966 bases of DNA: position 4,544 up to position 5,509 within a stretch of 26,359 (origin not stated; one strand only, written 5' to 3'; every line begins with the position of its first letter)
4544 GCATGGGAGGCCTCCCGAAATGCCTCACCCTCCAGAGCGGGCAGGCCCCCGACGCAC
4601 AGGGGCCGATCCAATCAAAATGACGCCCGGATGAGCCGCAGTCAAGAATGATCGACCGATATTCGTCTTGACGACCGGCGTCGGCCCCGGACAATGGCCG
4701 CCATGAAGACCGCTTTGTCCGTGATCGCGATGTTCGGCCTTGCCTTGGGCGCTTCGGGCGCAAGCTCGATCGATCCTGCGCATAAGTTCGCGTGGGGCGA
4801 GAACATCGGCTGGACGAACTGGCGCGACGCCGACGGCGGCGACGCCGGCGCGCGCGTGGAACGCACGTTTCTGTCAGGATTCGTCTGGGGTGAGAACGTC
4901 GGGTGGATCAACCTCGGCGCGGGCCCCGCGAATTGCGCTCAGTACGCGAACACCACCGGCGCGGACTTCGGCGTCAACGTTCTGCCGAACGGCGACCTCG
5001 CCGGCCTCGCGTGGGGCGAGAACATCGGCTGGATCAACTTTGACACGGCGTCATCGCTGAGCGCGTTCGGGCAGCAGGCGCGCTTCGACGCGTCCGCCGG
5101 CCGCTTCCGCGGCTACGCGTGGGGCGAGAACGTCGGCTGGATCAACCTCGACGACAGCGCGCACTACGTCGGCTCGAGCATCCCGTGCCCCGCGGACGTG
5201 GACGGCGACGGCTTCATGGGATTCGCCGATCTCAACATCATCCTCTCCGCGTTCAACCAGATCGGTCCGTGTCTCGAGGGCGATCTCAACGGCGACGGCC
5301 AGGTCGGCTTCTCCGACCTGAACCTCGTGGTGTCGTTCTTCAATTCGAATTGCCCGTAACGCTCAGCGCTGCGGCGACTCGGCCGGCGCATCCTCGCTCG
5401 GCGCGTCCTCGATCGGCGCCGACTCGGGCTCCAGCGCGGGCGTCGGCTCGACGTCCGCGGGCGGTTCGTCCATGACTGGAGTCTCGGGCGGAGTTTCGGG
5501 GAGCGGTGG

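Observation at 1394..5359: Cluster of four secreted proteins sharing a Cys-bracketed dockerin-like module: three tandem paralogs plus a divergent repeat protein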

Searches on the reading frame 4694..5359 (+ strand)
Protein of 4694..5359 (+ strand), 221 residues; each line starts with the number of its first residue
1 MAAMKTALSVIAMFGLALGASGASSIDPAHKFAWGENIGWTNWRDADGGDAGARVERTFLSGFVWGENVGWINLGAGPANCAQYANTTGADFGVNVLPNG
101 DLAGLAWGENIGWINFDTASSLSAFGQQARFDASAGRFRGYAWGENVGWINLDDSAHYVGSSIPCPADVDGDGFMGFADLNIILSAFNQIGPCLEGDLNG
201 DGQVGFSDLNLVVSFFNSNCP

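Call 3: search_protein_families(library=pfam, proteins=[window:4694-5359:+], max_evalue=1)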
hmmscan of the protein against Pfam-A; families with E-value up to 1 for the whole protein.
window:4694-5359:+ (221 aa): 7 families
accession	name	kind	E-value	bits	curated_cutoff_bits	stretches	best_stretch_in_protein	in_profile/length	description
PF00036.39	EF-hand_1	-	0.0013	18.5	25.4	1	167-185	9-27/29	EF hand domain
PF00404.24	Dockerin_1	-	0.0065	17.1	22.9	1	196-217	2-23/57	Dockerin type I domain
PF01839.29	FG-GAP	-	0.082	13.3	22.1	0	165-174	6-15/37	FG-GAP repeat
PF00109.32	ketoacyl-synt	-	0.16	12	20.8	0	111-152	208-246/252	Beta-ketoacyl synthase, N-terminal domain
PF13405.12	EF-hand_6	-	0.17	12.1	25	0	168-186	10-28/30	EF-hand domain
PF13202.12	EF-hand_5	-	0.34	10.9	25.9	0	197-211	9-23/25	EF hand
PF13499.12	EF-hand_7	-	0.36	11.7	30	0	168-208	12-61/67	EF-hand domain pair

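Call 4: search_protein_families(library=ncbifam, proteins=[window:4694-5359:+], max_evalue=1)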
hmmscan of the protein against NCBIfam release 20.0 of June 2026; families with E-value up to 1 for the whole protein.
window:4694-5359:+ (221 aa): 1 family
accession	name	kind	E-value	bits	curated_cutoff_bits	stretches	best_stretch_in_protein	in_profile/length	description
NF041540.1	dockerin_GC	domain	0.0002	21.7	29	1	165-220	1-67/67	GC-type dockerin domain-anchored protein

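Call 15: find_homologous_proteins(query=window:4694-5359:+)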
Query window:4694-5359:+ (221 aa): 7011 proteins with E <= 0.001 among 8000 candidates; the best 120 are listed.
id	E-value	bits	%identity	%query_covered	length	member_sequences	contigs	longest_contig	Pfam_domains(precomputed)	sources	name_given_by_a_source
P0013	7.1e-143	492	100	99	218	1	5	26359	-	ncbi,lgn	-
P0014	9.9e-102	358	75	90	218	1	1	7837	-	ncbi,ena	-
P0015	5.6e-99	349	69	100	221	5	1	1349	-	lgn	-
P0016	3.1e-97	343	70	99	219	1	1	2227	-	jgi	-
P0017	1.3e-83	298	62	99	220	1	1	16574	-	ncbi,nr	ncbi:MAG: hypothetical protein IBJ10_04065 [Phycisphaerales bacterium]|nr:hypothetical protein [Phyc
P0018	1.3e-81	292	60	99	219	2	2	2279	-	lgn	-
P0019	9.6e-81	289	60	89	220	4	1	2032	-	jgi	jgi:hypothetical protein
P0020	1.3e-80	289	60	98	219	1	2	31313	-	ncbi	-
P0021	9.1e-78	279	59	96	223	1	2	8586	-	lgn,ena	-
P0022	1.0e-72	263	57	98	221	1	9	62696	PF00404.25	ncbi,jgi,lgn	-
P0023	6.2e-72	260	59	90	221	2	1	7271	PF00404.25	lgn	-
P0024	2.6e-68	248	57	95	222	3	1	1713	PF00404.25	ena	-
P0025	5.7e-66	241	59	96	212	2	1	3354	-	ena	-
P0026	2.2e-65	239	51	97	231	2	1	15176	-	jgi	jgi:hypothetical protein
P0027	2.3e-65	239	56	93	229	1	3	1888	PF00404.25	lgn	-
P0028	1.5e-64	236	56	99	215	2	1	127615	PF00404.25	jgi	-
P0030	1.3e-63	233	57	89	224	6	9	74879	PF00404.25,PF00036.39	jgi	jgi:hypothetical protein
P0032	3.0e-63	232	53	100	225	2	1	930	PF00404.25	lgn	-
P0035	1.5e-62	229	62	74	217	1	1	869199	-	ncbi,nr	ncbi:MAG: hypothetical protein H6811_02970 [Phycisphaeraceae bacterium]|nr:hypothetical protein [Phy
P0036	1.9e-62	229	54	97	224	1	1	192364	PF00404.25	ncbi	-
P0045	2.6e-61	225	54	98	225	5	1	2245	PF00404.25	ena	-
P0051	1.2e-60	223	57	93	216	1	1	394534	PF00404.25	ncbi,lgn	-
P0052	1.3e-60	223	51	99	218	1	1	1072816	-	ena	-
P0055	1.4e-60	223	51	96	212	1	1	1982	PF00404.25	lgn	-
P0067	5.7e-60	221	48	98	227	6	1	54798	-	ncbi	-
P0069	7.4e-60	221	54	86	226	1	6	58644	PF00404.25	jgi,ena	jgi:hypothetical protein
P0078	2.7e-59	219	52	99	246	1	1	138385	PF00404.25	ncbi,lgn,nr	ncbi:MAG: hypothetical protein KF768_04555 [Phycisphaeraceae bacterium]|nr:hypothetical protein [Phy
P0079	2.9e-59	219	51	90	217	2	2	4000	PF00404.25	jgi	jgi:hypothetical protein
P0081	3.2e-59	219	55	91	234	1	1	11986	PF00404.25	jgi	jgi:Dockerin type I domain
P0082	4.8e-59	218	54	98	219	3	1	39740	PF00404.25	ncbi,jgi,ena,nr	ncbi:MAG TPA: GC-type dockerin domain-anchored protein [Phycisphaerales bacterium]|nr:GC-type docker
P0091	1.8e-58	216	54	89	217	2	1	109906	PF00404.25,PF00036.39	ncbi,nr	ncbi:MAG: hypothetical protein IPJ41_16565 [Phycisphaerales bacterium]|nr:hypothetical protein [Phyc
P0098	2.5e-58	216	53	97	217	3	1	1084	PF00404.25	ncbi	-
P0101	4.5e-58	215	57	87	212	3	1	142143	PF00404.25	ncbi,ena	-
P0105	7.1e-58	214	51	98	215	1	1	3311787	-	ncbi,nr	ncbi:MAG: hypothetical protein H6810_05305 [Phycisphaeraceae bacterium]|nr:MAG: hypothetical protein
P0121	3.1e-57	212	54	90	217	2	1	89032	PF00404.25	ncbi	-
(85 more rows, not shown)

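Call 19: find_encoding_contigs(protein=P0017, flank=8000, max_places=2)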
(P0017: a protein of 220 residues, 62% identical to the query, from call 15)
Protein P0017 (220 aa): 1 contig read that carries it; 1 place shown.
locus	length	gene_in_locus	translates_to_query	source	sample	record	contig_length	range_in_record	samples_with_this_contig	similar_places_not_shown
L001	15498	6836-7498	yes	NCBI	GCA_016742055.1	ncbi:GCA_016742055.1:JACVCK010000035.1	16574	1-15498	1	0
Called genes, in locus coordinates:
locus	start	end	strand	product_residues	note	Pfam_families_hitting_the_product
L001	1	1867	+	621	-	PF25174:Beta-prop_THOC3, PF24807:WD40_CDC20-Fz, PF25175:Beta-prop_WDR5, PF23381:Beta-prop_IFT122_1st, PF25173:Beta-prop_WDR3_1st, PF25174:Beta-prop_THOC3, PF25175:Beta-prop_WDR5, PF23414:Beta-prop_EML_2, +39 more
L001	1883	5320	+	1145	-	PF00069:Pkinase, PF06293:Kdo, PF07714:PK_Tyr_Ser-Thr, PF23381:Beta-prop_IFT122_1st, PF23414:Beta-prop_EML_2, PF24796:WDR55, PF24807:WD40_CDC20-Fz, PF24814:WD40_Prp19, +70 more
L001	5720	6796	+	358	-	PF05048:NosD (faint), PF13229:Beta_helix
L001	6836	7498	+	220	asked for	-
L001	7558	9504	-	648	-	PF00664:ABC_membrane, PF00005:ABC_tran, PF02463:SMC_N (faint), PF13191:AAA_16 (faint), PF13304:AAA_21 (faint)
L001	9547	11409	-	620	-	-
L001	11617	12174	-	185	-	-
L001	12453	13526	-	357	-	PF01546:Peptidase_M20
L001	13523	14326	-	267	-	PF00696:AA_kinase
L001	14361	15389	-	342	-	PF01118:Semialdhyde_dh, PF22698:Semialdhyde_dhC_1, PF02774:Semialdhyde_dhC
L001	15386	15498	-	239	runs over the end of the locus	PF08443:RimK, PF02955:GSH-S_ATP (weak)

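Call 22: find_encoding_contigs(protein=P0105, flank=8000, max_places=1)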
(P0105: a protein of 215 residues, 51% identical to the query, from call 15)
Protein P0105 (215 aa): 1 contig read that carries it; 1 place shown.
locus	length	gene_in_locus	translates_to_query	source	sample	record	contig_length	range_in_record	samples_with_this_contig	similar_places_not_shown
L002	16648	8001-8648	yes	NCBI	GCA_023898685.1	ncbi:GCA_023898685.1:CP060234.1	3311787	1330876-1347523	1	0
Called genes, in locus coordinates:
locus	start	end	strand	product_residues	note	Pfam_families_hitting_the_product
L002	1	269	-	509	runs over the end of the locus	PF04293:SpoVR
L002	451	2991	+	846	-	-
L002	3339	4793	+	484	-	PF14312:FG-GAP_2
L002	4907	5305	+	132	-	-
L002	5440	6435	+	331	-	-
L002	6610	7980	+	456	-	PF05048:NosD (faint), PF13229:Beta_helix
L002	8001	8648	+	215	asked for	-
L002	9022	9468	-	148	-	-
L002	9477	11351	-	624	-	-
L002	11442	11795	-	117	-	PF03551:PadR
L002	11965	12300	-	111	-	PF05258:DciA (weak)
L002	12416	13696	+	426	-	PF04235:DUF418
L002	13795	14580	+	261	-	-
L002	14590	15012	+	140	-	PF09851:SHOCT (weak)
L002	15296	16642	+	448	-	PF06689:zf-C4_ClpX, PF00004:AAA, PF07724:AAA_2, PF10431:ClpB_D2-small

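Call 24: find_encoding_contigs(protein=P0052, flank=8000, max_places=1)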
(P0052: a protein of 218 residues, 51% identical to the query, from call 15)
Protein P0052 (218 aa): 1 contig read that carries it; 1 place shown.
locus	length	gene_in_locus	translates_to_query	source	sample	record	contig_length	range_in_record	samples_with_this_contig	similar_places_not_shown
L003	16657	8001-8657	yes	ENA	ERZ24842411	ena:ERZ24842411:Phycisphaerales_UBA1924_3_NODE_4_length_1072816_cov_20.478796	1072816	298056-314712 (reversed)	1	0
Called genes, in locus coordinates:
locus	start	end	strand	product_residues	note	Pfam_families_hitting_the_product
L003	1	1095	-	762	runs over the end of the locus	PF00069:Pkinase, PF03109:ABC1 (faint), PF07714:PK_Tyr_Ser-Thr, PF17667:Pkinase_fungal (weak)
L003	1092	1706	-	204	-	PF07638:Sigma70_ECF, PF08281:Sigma70_r4_2 (weak), PF04545:Sigma70_r4 (weak)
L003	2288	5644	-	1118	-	PF00069:Pkinase, PF07714:PK_Tyr_Ser-Thr, PF23381:Beta-prop_IFT122_1st, PF24814:WD40_Prp19, PF24817:WD40_WDHD1_1st, PF25168:Beta-prop_WDR36-Utp21_2nd, PF25173:Beta-prop_WDR3_1st, PF25174:Beta-prop_THOC3, +37 more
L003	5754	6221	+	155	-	-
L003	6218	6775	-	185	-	PF07638:Sigma70_ECF, PF08281:Sigma70_r4_2, PF04545:Sigma70_r4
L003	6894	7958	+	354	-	PF05048:NosD (weak)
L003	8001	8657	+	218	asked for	-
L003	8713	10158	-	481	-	PF07394:DUF1501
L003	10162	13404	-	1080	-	PF07635:PSCyt1, PF07583:PSCyt2, PF13385:Laminin_G_3, PF07587:PSD1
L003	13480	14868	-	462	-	PF01364:Peptidase_C25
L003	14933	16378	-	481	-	PF05935:Arylsulfotrans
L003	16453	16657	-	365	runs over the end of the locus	PF00586:AIRS, PF02769:AIRS_C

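Call 25: find_encoding_contigs(protein=P0035, flank=8000, max_places=1)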
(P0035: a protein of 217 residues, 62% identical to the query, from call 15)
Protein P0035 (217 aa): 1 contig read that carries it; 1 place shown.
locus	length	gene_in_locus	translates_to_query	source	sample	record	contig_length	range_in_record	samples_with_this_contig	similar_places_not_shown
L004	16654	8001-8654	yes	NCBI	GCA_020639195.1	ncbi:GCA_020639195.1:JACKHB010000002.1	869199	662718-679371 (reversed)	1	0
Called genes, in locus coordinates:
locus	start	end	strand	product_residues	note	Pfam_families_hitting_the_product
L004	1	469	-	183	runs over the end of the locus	-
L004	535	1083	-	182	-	PF10741:T2SSM_b (weak)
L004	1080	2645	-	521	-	PF05137:PilN (weak)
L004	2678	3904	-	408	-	PF28597:T2SSF_N, PF00482:T2SSF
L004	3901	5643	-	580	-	PF05157:MshEN, PF00437:T2SSE, PF13191:AAA_16 (weak)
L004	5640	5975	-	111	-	PF01740:STAS, PF13466:STAS_2 (weak)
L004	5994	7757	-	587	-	PF08448:PAS_4, PF13426:PAS_9 (weak), PF00512:HisKA, PF02518:HATPase_c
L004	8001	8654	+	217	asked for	-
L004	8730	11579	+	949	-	-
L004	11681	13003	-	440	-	PF00158:Sigma54_activat (faint), PF01078:Mg_chelatase (faint), PF05496:RuvB_N, PF00004:AAA, PF07728:AAA_5 (weak), PF13173:AAA_14 (weak), PF16193:AAA_assoc_2, PF12002:MgsA_C, +1 more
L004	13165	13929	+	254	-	PF01553:Acyltransferase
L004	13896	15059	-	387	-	PF01264:Chorismate_synt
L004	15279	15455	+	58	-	-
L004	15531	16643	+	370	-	PF07719:TPR_2 (faint)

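Call 32: predict_structure(alignment_id=A3)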
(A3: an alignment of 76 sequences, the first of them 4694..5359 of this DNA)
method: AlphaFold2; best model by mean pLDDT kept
length: 221 residues; sequences in the alignment: 76
mean_pLDDT: 89.8   pTM: 0.79
mean pLDDT of the five models: 89.8, 89.7, 89.1, 88.8, 88.8
residues with pLDDT >= 90: 162; 70-90: 35; 50-70: 21; < 50: 3
segments of 3 or more residues with pLDDT < 50: none
pLDDT, mean of each block of 10 residues (from residue 1): 55 53 86 97 93 94 97 94 89 95 98 98 98 95 98 96 82 91 97 89 95 91 60
secondary structure, 60 per line:
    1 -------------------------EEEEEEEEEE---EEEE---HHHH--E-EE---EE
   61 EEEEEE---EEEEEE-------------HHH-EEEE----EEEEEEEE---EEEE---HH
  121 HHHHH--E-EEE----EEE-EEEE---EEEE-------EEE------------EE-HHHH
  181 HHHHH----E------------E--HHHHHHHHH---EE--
elements in order: E26-35 E39-42 H46-49 E59-66 E70-75 E93-96 E101-108 E112-115 H119-125 E130-132 E137-139 E141-144 E148-151 E159-161 H177-185 H206-214

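Call 45: find_encoding_contigs(protein=P0082, flank=10000, max_places=1)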
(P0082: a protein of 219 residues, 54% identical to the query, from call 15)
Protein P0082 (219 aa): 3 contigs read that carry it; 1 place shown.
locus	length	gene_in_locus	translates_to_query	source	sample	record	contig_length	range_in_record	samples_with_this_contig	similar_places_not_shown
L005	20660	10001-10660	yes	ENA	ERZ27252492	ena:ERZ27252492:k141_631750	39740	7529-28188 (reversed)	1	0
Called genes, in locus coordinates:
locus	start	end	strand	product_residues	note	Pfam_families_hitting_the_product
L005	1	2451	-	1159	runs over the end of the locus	PF00069:Pkinase, PF07714:PK_Tyr_Ser-Thr, PF03109:ABC1, PF23381:Beta-prop_IFT122_1st, PF25174:Beta-prop_THOC3, PF24796:WDR55, PF24807:WD40_CDC20-Fz, PF24814:WD40_Prp19, +53 more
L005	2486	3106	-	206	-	PF07638:Sigma70_ECF, PF08281:Sigma70_r4_2 (weak)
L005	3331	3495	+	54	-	-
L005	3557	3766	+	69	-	PF24251:DUF7453 (weak)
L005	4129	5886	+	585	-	PF14312:FG-GAP_2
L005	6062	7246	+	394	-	PF13229:Beta_helix, PF05048:NosD (weak), PF13229:Beta_helix (weak)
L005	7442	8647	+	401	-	PF13229:Beta_helix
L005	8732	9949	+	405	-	PF13229:Beta_helix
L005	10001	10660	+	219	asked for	PF00404:Dockerin_1 (weak)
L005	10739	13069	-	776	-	PF00069:Pkinase, PF07714:PK_Tyr_Ser-Thr, PF17874:TPR_MalT (weak), PF24885:TPR_NPHP3, PF13374:TPR_10 (weak), PF13424:TPR_12, PF13374:TPR_10, PF13424:TPR_12, +9 more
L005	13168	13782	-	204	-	PF04542:Sigma70_r2 (weak), PF08281:Sigma70_r4_2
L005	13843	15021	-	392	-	-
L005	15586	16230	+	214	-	PF12686:DUF3800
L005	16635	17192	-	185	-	-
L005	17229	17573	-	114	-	-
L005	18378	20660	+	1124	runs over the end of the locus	PF20464:MmeI_N (weak), PF20465:MmeI_hel, PF20473:MmeI_Mtase, PF07669:Eco57I (weak)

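Call 46: find_encoding_contigs(protein=P0067, flank=10000, max_places=1)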
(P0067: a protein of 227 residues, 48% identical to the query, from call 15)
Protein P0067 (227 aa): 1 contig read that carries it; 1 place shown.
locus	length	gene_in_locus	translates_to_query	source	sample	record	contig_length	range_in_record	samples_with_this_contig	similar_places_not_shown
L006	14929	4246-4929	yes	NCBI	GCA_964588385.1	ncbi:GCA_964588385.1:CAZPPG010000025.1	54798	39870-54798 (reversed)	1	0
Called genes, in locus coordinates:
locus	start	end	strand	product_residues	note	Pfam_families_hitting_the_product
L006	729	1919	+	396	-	PF20583:DUF6786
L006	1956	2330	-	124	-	-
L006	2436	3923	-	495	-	PF00034:Cytochrom_C, PF13442:Cytochrome_CBB3, PF07995:GSDH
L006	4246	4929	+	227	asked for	-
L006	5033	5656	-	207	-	PF00677:Lum_binding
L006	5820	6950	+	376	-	PF13360:PQQ_2 (weak), PF01011:PQQ (faint), PF13360:PQQ_2, PF13570:Beta-prop_ACSF4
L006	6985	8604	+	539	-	PF02142:MGS, PF01808:AICARFT_IMPCHas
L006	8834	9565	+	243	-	PF01844:HNH, PF13395:HNH_4 (weak), PF14279:HNH_5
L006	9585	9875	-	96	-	PF01329:Pterin_4a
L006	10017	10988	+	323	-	PF00749:tRNA-synt_1c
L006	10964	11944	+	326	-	PF02643:DUF192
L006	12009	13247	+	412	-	PF07228:SpoIIE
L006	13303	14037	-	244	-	PF00005:ABC_tran, PF02463:SMC_N (faint), PF13304:AAA_21 (faint)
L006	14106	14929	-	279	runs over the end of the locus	PF01061:ABC2_membrane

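Call 63: search_protein_families(library=ncbifam, alignment_id=A3, max_evalue=0.001)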
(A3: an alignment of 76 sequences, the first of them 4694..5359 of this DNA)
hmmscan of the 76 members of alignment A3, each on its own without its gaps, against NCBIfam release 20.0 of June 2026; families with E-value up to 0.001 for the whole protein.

A. member 1, window:4694-5359:+ (221 aa): 1 family
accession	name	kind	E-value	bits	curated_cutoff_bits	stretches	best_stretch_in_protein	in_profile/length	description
NF041540.1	dockerin_GC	domain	0.0002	21.7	29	1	165-220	1-67/67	GC-type dockerin domain-anchored protein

B. families by the number of members that match (of 76 scanned): 1 family
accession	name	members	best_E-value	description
NF041540.1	dockerin_GC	60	4.2e-18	GC-type dockerin domain-anchored protein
